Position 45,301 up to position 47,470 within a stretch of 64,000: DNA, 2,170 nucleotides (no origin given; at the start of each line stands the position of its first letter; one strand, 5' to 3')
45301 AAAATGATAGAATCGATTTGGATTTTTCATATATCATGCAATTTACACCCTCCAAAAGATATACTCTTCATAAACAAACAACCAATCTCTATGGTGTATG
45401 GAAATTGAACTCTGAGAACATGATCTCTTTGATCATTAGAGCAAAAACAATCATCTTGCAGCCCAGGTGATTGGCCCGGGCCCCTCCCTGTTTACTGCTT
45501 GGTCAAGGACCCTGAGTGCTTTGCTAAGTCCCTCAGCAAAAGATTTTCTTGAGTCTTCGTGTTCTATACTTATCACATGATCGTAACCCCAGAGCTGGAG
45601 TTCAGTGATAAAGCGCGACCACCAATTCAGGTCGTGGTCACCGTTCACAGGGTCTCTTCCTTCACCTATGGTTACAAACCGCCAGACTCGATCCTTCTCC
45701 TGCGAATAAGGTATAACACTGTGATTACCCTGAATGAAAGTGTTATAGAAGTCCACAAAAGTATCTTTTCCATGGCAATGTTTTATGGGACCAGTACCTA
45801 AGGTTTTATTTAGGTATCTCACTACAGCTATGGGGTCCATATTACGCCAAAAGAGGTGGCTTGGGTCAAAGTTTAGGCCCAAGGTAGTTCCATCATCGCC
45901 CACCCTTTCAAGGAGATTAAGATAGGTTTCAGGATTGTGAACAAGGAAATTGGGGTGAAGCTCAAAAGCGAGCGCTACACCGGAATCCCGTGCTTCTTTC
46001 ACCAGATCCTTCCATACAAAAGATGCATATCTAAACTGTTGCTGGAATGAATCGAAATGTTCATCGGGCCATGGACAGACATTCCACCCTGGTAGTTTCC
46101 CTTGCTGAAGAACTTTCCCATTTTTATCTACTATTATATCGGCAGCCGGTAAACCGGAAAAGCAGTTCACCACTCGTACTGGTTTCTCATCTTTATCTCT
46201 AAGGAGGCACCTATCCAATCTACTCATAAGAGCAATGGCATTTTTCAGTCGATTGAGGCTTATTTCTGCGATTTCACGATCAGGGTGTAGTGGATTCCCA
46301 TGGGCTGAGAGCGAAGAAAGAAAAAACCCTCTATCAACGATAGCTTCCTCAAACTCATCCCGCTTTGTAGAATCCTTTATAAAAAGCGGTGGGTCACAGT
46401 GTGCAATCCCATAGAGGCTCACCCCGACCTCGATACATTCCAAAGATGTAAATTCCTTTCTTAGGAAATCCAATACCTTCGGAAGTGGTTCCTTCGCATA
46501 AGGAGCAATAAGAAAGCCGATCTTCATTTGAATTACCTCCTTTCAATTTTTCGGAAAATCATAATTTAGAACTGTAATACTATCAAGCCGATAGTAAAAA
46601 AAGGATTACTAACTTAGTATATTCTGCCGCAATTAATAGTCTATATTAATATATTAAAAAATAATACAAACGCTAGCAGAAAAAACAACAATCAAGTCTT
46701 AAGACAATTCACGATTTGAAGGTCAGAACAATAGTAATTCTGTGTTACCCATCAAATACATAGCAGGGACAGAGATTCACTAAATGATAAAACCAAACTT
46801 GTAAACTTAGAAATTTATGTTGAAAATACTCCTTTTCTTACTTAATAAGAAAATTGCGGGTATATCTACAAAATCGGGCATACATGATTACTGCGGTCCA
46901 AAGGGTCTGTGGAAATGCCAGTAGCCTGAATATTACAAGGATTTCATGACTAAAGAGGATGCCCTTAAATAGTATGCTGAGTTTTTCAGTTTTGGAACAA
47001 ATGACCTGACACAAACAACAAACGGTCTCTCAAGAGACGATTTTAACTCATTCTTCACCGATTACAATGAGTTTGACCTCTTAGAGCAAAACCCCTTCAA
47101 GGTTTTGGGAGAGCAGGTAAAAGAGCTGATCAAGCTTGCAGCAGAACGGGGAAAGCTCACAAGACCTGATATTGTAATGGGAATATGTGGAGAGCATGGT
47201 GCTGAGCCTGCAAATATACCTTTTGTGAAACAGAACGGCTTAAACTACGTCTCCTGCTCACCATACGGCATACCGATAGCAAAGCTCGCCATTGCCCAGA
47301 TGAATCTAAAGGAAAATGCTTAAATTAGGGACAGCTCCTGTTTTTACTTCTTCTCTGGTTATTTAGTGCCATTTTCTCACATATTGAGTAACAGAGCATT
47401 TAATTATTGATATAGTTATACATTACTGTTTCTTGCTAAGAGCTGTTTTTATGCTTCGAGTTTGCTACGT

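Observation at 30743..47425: ~15.8-kb cargo bracketed by a ~460-bp direct repeat of the ppdK 3' end (Campbell-type or site-specific insertion signature)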

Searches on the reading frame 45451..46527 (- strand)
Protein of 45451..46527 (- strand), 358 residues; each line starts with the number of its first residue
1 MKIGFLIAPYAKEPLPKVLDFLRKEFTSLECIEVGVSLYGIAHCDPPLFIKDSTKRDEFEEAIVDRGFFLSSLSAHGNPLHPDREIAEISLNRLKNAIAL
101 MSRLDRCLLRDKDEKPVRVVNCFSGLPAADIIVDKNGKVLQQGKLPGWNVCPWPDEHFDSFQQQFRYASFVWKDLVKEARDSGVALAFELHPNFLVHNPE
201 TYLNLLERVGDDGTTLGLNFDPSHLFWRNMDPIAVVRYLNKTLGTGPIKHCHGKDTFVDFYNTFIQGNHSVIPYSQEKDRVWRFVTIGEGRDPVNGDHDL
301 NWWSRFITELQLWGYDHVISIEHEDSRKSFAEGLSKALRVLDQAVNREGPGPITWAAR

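Call 7: search_protein_families(library=pfam, proteins=[window:45451-46527:-])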
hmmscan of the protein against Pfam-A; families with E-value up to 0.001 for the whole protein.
window:45451-46527:- (358 aa): 1 family
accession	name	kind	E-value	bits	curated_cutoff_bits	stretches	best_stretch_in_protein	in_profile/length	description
PF01261.30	AP_endonuc_2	-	3.5e-21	76.5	31.1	1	53-341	27-246/249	Xylose isomerase-like TIM barrel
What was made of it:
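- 45451..46527 (-): c12, the third xylose-isomerase-like TIM-barrel protein and the rightmost intact cargo gene. Pfam (call 7).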

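Call 22: find_homologous_proteins(query=window:45451-46527:-, max_evalue=1e-20)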
Query window:45451-46527:- (358 aa): 6199 proteins with E <= 1e-20 among 8000 candidates; the best 120 are listed.
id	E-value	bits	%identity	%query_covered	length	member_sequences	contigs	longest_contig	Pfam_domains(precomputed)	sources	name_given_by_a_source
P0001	1.5e-250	849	100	100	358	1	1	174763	PF01261.31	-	-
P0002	4.7e-197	672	76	100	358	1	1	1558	PF01261.31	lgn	-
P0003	8.7e-194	662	75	100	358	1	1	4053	PF01261.31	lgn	-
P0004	4.2e-193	659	76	100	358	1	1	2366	PF01261.31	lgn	-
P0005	1.6e-191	654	74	100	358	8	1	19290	PF01261.31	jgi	-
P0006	3.7e-191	653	72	100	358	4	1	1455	PF01261.31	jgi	jgi:sugar phosphate isomerase/epimerase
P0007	3.3e-188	643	74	100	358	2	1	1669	PF01261.31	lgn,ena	-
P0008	7.2e-188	642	73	100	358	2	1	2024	PF01261.31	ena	-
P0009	1.8e-187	641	74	100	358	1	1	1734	PF01261.31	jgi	jgi:sugar phosphate isomerase/epimerase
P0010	1.2e-182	625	71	100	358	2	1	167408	PF01261.31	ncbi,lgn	-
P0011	4.7e-180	617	71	100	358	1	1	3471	PF01261.31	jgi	jgi:sugar phosphate isomerase/epimerase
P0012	2.5e-179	614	70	100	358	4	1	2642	PF01261.31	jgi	jgi:sugar phosphate isomerase/epimerase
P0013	6.2e-177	606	71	100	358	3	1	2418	PF01261.31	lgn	-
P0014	2.3e-157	542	61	100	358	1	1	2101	PF01261.31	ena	-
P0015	1.0e-156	540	63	100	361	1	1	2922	PF01261.31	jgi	-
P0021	6.8e-139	481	58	100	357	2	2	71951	PF01261.31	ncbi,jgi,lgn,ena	-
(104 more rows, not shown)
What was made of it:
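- The source is a metagenome-derived contig of 174,763 nt (call 22).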

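Call 23: find_encoding_contigs(protein=P0010, flank=10000, max_places=3)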
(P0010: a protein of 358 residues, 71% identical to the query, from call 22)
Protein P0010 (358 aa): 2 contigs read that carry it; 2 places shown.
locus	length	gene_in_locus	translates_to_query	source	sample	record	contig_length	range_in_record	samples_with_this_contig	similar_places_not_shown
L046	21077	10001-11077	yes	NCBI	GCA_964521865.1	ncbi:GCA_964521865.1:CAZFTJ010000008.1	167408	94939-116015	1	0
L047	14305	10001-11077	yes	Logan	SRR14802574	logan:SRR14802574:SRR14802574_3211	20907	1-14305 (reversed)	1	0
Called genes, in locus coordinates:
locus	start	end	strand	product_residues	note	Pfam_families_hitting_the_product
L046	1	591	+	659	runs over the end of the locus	PF00724:Oxidored_FMN, PF00890:FAD_binding_2 (weak), PF01266:DAO (weak), PF03486:HI0933_like (weak), PF07992:Pyr_redox_2, PF12831:FAD_oxidored, PF13450:NAD_binding_8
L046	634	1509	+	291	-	PF01012:ETF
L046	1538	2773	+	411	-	PF12838:Fer4_7, PF13187:Fer4_9 (weak), PF13237:Fer4_10 (weak), PF14697:Fer4_21 (weak), PF00037:Fer4, PF12797:Fer4_2 (weak), PF01012:ETF, PF00766:ETF_alpha, +2 more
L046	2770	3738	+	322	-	PF01261:AP_endonuc_2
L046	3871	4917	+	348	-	PF13407:Peripla_BP_4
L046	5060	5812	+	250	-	PF00005:ABC_tran, PF13304:AAA_21 (faint)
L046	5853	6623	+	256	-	PF00392:GntR (weak), PF08220:HTH_DeoR, PF08279:HTH_11 (weak), PF00455:DeoRC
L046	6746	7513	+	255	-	PF01116:F_bP_aldolase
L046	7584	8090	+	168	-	-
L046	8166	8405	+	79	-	-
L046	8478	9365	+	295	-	PF01261:AP_endonuc_2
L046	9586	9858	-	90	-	-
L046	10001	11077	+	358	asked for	PF01261:AP_endonuc_2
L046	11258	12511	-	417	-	PF00989:PAS, PF13188:PAS_8 (weak), PF08448:PAS_4, PF13426:PAS_9, PF08447:PAS_3, PF00512:HisKA, PF02518:HATPase_c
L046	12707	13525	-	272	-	PF12697:Abhydrolase_6 (weak), PF00561:Abhydrolase_1 (faint), PF12146:Hydrolase_4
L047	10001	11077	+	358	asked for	PF01261:AP_endonuc_2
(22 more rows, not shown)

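Call 24: find_encoding_contigs(protein=P0005, flank=10000, max_places=3)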
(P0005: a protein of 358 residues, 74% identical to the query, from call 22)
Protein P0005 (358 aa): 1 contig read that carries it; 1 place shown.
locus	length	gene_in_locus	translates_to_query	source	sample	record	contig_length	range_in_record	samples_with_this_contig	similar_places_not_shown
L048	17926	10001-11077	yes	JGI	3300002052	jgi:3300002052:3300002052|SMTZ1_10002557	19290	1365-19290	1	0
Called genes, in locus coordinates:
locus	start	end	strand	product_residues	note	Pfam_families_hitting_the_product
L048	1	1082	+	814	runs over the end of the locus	?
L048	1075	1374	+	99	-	-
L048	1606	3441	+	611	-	PF00496:SBP_bac_5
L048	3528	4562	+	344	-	PF19300:BPD_transp_1_N, PF00528:BPD_transp_1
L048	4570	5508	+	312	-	PF00528:BPD_transp_1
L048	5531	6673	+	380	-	PF00005:ABC_tran, PF13304:AAA_21, PF08352:oligo_HPY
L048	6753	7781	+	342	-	PF00005:ABC_tran, PF13401:AAA_22 (faint), PF13304:AAA_21 (weak), PF08352:oligo_HPY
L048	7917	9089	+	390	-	PF01408:GFO_IDH_MocA, PF22725:GFO_IDH_MocA_C3, PF02894:GFO_IDH_MocA_C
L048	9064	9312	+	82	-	-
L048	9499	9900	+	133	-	PF04015:DUF362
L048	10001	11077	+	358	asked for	PF01261:AP_endonuc_2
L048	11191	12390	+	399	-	PF01232:Mannitol_dh, PF08125:Mannitol_dh_C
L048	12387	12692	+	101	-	-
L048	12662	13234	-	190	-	PF03352:Adenine_glyco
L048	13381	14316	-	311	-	-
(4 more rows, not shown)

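Call 25: find_encoding_contigs(protein=P0021, flank=10000, max_places=3)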
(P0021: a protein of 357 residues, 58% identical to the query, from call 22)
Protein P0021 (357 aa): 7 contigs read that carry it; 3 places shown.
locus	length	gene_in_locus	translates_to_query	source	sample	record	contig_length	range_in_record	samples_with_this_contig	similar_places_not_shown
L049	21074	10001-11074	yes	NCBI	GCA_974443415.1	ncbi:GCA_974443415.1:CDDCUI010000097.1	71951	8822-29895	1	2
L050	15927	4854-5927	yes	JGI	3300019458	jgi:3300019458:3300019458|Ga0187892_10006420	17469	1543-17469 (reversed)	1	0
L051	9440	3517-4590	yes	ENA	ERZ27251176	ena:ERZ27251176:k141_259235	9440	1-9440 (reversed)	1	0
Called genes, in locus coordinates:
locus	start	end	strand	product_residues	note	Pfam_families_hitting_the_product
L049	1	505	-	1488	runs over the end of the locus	PF06283:ThuA, PF23500:DUF7133, PF13442:Cytochrome_CBB3 (faint), PF00034:Cytochrom_C (faint)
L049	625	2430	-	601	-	PF00501:AMP-binding, PF23562:AMP-binding_C_3 (weak)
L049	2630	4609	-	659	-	PF02518:HATPase_c, PF00204:DNA_gyraseB, PF01751:Toprim, PF00986:DNA_gyraseB_C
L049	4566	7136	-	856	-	PF00521:DNA_topoisoIV, PF03989:DNA_gyraseA_C (faint)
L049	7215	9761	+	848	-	PF13620:CarboxypepD_reg (weak)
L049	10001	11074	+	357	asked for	PF01261:AP_endonuc_2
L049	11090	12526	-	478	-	-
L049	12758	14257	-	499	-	-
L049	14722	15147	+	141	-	-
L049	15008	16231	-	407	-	PF00266:Aminotran_5, PF01053:Cys_Met_Meta_PP (weak), PF01212:Beta_elim_lyase (weak)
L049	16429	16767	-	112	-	-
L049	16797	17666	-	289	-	PF01937:ARMT1-like_dom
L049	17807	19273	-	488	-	-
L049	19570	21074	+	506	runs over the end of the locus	PF08305:NPCBM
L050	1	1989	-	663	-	?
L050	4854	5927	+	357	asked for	PF01261:AP_endonuc_2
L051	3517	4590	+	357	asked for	PF01261:AP_endonuc_2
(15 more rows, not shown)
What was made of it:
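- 45451..46527 (-): Homologue search and gene contexts (calls 22-25).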

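Call 40: search_protein_families(library=ncbifam, proteins=[window:45451-46527:-], max_evalue=1e-10)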
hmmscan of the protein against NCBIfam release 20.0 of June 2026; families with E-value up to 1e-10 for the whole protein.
window:45451-46527:- (358 aa): 0 families

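Call 63: search_dna_similar(query=window:45451-46527:-, collection=plasmids, mode=protein, max_rows=5)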
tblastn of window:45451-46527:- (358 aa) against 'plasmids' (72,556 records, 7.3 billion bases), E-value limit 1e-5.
Records with a match: 372; places in all: 414; records where one place covers at least 80% of the query: 299.
Best place of each record, by identity: <60% 372.
By first word of the organism name: Rhizobium 176; Phaeobacter 38; Bacillus 25; Sinorhizobium 18; Pantoea 16; Sulfitobacter 13; Priestia 10; Agrobacterium 10; Arthrobacter 5; Klebsiella 4; and 38 more.
By predicted mobility (MOB-suite, as given by PLSDB): non-mobilizable 251; conjugative 104; mobilizable 17.
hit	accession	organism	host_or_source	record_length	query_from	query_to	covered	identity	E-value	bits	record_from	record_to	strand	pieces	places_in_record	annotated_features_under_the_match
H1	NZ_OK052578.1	Metabacillus dongyingensis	white elm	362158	1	356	99%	37.2%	2e-59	214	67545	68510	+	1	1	sugar phosphate isomerase/epimerase | Gfo/Idh/MocA family oxidoreductase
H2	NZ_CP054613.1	Paenibacillus cellulosilyticus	cell culture,soil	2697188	1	355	99%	37.3%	1e-63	226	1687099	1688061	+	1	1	none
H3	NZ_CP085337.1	Haladaptatus halobius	cell culture,saline soil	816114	1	356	99%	35.3%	3e-56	204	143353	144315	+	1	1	sugar phosphate isomerase/epimerase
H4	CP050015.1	Haloarcula sp. JP-L23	-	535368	1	356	99%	35.3%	8e-56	203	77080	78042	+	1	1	sugar phosphate isomerase/epimerase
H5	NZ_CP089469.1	Halobacterium noricense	cell culture,sediment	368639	1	356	99%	35.0%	1e-57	209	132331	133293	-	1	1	sugar phosphate isomerase/epimerase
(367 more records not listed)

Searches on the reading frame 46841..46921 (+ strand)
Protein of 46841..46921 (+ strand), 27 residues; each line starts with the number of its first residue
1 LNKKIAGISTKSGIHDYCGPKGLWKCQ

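Call 39: search_protein_families(library=pfam, proteins=[window:46841-46921:+], max_evalue=10)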
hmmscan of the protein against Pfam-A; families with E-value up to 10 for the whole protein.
seq(27 aa): 1 family
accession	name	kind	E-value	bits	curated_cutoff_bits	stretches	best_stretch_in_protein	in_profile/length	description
PF02146.23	SIR2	-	0.0044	17.4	24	1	6-25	2-22/180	Sir2 family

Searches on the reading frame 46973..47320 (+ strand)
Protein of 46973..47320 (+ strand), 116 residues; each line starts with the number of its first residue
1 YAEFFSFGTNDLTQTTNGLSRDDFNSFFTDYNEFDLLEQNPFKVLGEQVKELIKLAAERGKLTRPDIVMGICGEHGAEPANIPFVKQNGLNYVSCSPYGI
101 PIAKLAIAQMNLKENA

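Call 28: find_homologous_proteins(query=window:46973-47320:+, max_evalue=1e-30)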
Query window:46973-47320:+ (116 aa): 3492 proteins with E <= 1e-30 among 8000 candidates; the best 120 are listed.
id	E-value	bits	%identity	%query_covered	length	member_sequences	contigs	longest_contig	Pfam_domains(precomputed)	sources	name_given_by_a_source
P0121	2.1e-62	226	88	97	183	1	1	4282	PF02896.25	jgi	jgi:pyruvate,orthophosphate dikinase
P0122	4.1e-62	226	86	98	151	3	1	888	PF02896.25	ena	-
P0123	9.2e-62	224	86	97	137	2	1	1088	PF02896.25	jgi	jgi:pyruvate,orthophosphate dikinase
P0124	9.3e-60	218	84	100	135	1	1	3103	PF02896.25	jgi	jgi:pyruvate,orthophosphate dikinase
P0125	1.7e-58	214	85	96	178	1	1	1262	PF02896.25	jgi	jgi:pyruvate,orthophosphate dikinase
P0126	2.1e-58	214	81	98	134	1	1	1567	PF02896.25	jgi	-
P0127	3.5e-58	213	80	100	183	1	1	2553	PF02896.25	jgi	jgi:pyruvate,orthophosphate dikinase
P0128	1.2e-57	211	81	98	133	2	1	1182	PF02896.25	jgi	jgi:pyruvate,orthophosphate dikinase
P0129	4.7e-57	209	80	97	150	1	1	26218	PF02896.25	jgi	-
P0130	4.0e-56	206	78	98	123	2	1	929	PF02896.25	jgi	-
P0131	1.3e-55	205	78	100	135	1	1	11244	PF02896.25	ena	-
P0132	1.9e-54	201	78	100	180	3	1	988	PF02896.25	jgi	jgi:pyruvate,orthophosphate dikinase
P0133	4.4e-51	190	86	84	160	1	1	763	PF02896.25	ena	-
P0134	1.3e-50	188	73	100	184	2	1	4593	PF02896.25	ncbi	-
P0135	9.4e-50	186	73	97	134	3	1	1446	PF02896.25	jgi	-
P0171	3.3e-41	158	62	99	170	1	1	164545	PF02896.25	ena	-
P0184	7.3e-39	151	99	62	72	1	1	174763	PF02896.25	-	-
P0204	2.8e-36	142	61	97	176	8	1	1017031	PF02896.25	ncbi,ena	-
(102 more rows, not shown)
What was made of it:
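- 46973..47425 (+): Repeat copy B (453 nt): orphan ppdK 3' end (codons 754-869, tail ...NLKENA*) plus 102 nt downstream. A 72-aa ORF (47105-47323) was called in it on the source contig. P0184 in call 28.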

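Call 29: find_encoding_contigs(protein=P0129, flank=10000, max_places=2)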
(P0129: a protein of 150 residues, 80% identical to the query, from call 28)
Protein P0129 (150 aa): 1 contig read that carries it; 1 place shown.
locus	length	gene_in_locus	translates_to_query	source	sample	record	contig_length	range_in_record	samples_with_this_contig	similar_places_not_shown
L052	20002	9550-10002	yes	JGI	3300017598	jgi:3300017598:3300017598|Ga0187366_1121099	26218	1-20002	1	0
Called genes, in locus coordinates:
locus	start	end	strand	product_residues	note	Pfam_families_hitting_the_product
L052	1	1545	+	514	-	?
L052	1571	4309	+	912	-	-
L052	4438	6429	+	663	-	PF27473:CfpA_C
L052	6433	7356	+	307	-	PF27497:TP_0747_N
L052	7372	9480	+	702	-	PF00391:PEP-utilizers, PF02896:PEP-utilizers_C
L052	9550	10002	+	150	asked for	PF02896:PEP-utilizers_C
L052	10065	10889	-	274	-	PF00226:DnaJ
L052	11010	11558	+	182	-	-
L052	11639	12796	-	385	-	PF00142:Fer4_NifH (faint), PF01656:CbiA, PF02374:ArsA_ATPase (weak), PF10609:ParA, PF13614:AAA_31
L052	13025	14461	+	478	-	PF00211:Guanylate_cyc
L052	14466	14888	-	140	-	PF22636:FlK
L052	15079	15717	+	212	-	-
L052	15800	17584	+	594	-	PF08497:Radical_SAM_N, PF04055:Radical_SAM, PF11842:DUF3362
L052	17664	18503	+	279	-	PF04391:DUF533 (faint), PF05099:TerB, PF00226:DnaJ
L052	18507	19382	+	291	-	PF02588:YitT_membrane, PF19700:DUF6198 (weak), PF10035:DUF2179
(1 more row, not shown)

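Call 30: find_encoding_contigs(protein=P0204, flank=10000, max_places=2)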
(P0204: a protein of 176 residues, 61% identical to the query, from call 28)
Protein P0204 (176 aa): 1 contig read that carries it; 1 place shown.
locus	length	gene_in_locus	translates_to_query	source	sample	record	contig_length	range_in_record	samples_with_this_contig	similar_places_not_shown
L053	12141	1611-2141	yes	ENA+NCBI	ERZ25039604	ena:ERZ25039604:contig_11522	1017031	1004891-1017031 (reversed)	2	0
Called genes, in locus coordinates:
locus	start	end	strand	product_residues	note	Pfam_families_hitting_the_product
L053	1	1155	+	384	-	?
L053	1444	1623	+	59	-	PF02896:PEP-utilizers_C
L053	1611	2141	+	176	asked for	PF02896:PEP-utilizers_C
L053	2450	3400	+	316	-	PF12760:Zn_ribbon_IS1595, PF12762:DDE_Tnp_IS1595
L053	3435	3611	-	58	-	-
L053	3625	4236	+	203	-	-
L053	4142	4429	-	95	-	-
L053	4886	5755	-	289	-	PF01571:GCV_T (weak), PF25455:Beta-barrel_CAF17_C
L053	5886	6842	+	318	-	PF01075:Glyco_transf_9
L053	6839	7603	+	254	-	PF00535:Glycos_transf_2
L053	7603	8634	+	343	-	PF13692:Glyco_trans_1_4, PF00534:Glycos_transf_1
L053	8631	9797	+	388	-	PF13579:Glyco_trans_4_4, PF13439:Glyco_transf_4, PF20706:GT4-conflict, PF00534:Glycos_transf_1, PF13692:Glyco_trans_1_4, PF13524:Glyco_trans_1_2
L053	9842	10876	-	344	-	PF01979:Amidohydro_1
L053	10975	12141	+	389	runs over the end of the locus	PF00108:Thiolase_N, PF00109:ketoacyl-synt (faint), PF08545:ACP_syn_III (faint), PF02803:Thiolase_C, PF22691:Thiolase_C_1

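Call 31: find_encoding_contigs(protein=P0171, flank=10000, max_places=2)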
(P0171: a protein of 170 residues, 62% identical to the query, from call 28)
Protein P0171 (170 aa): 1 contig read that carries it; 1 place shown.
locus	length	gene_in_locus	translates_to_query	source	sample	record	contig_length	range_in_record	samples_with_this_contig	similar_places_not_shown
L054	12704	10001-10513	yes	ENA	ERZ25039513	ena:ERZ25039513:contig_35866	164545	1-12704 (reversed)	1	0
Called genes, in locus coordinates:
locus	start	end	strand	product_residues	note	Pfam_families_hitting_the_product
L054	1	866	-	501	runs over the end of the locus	PF18663:Pallilysin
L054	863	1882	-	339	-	PF01368:DHH, PF02272:DHHA1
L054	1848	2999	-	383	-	PF24894:Hexapep_GlmU, PF25084:LbH_EIF2B, PF25087:GMPPB_C (weak)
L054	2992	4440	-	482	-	PF00092:VWA, PF13519:VWA_2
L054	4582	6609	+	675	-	PF27473:CfpA_C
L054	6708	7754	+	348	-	PF27497:TP_0747_N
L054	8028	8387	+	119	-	-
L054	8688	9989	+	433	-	PF00391:PEP-utilizers, PF02896:PEP-utilizers_C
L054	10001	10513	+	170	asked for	PF02896:PEP-utilizers_C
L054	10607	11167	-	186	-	-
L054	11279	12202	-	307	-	PF07719:TPR_2 (faint), PF12895:ANAPC3 (faint), PF13181:TPR_8 (faint), PF13414:TPR_11 (faint), PF13428:TPR_14 (faint), PF13432:TPR_16 (faint), PF14559:TPR_19 (faint), PF13429:TPR_15, +7 more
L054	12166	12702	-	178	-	?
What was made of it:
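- On Integrase-mediated genomic island / ICE at a gene 3' end: Short PPDK fragments elsewhere were split gene calls (calls 29-31).
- Tried and rejected: They turned out to be frameshift-split ppdK genes (calls 29-31).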
